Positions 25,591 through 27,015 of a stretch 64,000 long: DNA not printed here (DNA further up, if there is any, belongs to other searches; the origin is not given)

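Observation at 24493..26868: ATP-grasp enzyme apparently co-transcribed with chromate transporter chrA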

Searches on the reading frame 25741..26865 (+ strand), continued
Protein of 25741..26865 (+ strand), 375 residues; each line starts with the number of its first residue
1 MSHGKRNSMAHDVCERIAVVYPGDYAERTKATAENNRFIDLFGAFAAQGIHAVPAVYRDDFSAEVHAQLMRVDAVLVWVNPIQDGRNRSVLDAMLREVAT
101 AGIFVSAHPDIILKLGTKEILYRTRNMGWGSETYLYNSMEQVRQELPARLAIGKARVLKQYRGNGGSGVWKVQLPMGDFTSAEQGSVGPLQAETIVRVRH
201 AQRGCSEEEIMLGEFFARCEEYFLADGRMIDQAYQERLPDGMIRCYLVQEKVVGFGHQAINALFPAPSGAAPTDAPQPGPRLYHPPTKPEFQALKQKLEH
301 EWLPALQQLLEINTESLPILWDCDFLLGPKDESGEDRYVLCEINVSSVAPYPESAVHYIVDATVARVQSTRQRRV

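Call 90: search_protein_families(library=pfam, proteins=[P0188, P0185, P0151, P0158, P0138, P0240, P0237, P0242, P0253, P0204], max_evalue=0.01)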
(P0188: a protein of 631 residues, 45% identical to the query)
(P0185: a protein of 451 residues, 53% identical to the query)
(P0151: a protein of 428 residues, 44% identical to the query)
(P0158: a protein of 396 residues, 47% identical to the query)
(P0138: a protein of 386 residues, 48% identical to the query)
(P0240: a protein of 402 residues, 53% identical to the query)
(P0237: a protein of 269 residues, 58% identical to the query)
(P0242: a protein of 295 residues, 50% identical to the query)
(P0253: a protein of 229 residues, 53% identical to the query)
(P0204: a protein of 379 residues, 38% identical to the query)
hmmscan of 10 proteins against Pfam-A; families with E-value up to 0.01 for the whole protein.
P0188 (631 aa): 2 families
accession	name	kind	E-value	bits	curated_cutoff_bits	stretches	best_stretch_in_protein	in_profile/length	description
PF20668.2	DUF6815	-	1.6e-19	71.2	28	1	513-608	1-104/105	Domain of unknown function (DUF6815)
PF13676.11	TIR_2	-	2.3e-09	38.2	28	1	10-85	2-77/122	TIR domain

P0185 (451 aa): 1 family
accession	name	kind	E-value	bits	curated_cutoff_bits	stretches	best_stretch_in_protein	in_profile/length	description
PF20668.2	DUF6815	-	1.6e-19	71.1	28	1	304-422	1-104/105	Domain of unknown function (DUF6815)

P0151 (428 aa): 1 family
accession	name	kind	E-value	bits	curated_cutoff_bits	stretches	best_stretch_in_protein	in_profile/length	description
PF20668.2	DUF6815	-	9.2e-21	75.1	28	1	297-407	1-104/105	Domain of unknown function (DUF6815)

P0158 (396 aa): 1 family
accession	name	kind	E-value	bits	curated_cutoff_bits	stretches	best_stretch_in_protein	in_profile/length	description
PF20668.2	DUF6815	-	2.3e-21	77.1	28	1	259-370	1-104/105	Domain of unknown function (DUF6815)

P0138 (386 aa): 1 family
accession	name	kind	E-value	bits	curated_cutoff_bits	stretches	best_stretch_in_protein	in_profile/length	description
PF20668.2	DUF6815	-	2.4e-25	89.9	28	1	260-357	1-102/105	Domain of unknown function (DUF6815)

P0240 (402 aa): 1 family
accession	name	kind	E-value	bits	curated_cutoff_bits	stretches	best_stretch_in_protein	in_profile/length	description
PF20668.2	DUF6815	-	7.7e-11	43.2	28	1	134-208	1-73/105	Domain of unknown function (DUF6815)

P0237 (269 aa): 0 families

P0242 (295 aa): 0 families

P0253 (229 aa): 0 families

P0204 (379 aa): 1 family
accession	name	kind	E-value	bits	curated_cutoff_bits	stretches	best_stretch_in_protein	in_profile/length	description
PF20668.2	DUF6815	-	6.4e-25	88.5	28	1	249-357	2-104/105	Domain of unknown function (DUF6815)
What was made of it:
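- Tried and rejected: One member carries a TIR_2 domain, and the other extended members show no extra domain (call 90).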
